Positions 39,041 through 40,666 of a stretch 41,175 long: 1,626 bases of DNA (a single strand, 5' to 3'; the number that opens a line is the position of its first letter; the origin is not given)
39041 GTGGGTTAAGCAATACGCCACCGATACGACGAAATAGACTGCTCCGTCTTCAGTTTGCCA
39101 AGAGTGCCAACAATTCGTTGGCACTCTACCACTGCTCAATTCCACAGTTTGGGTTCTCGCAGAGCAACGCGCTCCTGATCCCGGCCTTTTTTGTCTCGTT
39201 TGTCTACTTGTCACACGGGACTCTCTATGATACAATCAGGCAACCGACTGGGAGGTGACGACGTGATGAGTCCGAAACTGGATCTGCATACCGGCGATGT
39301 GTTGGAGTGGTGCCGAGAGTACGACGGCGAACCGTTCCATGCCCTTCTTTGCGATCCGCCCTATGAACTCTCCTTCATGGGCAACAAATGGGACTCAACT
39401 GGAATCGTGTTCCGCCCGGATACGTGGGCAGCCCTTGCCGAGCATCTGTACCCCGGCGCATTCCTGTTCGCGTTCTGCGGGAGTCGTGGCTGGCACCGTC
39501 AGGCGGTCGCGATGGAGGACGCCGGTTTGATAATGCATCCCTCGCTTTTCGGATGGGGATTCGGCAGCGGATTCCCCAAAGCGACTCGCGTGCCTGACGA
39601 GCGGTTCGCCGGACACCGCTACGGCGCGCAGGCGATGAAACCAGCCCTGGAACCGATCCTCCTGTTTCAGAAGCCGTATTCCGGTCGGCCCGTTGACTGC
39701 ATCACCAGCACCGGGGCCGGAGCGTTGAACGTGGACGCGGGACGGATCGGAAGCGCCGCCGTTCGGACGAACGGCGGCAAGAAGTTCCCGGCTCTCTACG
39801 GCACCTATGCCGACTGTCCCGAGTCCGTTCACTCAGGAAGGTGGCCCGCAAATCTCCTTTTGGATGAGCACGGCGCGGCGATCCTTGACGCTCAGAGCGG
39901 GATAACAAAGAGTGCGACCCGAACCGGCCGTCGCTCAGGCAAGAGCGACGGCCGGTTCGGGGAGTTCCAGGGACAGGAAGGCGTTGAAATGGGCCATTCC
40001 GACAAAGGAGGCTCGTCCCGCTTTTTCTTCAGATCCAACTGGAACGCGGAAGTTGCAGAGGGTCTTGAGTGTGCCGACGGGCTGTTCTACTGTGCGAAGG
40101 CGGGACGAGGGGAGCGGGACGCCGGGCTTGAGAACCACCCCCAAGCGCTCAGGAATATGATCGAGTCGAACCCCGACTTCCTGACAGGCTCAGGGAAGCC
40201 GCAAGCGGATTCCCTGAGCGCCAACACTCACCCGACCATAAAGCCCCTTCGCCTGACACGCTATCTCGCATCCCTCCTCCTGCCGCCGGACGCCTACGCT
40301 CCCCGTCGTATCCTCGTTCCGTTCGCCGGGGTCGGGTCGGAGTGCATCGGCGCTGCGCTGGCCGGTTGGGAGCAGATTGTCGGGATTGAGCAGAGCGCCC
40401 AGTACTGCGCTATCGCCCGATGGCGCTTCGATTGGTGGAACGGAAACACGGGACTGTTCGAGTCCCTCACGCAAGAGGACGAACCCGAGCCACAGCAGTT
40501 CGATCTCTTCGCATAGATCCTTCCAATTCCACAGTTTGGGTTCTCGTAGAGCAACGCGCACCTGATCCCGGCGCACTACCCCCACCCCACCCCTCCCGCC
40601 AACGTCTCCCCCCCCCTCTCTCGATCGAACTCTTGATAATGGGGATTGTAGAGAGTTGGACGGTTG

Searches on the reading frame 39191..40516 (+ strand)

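Call 31: search_protein_families(library=phrogs, proteins=[window:39191-40516:+], max_evalue=0.00001)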
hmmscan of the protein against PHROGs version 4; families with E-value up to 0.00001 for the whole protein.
window:39191-40516:+ (441 aa): 3 families
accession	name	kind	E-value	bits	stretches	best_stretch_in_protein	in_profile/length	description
phrog_67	-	other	1.5e-23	84.8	1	31-424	125-354/743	DNA methyltransferase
phrog_3008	-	other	1.4e-12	48.4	1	161-409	5-207/244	DNA methyltransferase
phrog_6025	-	other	2.1e-08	35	1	29-114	11-101/192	DNA methyltransferase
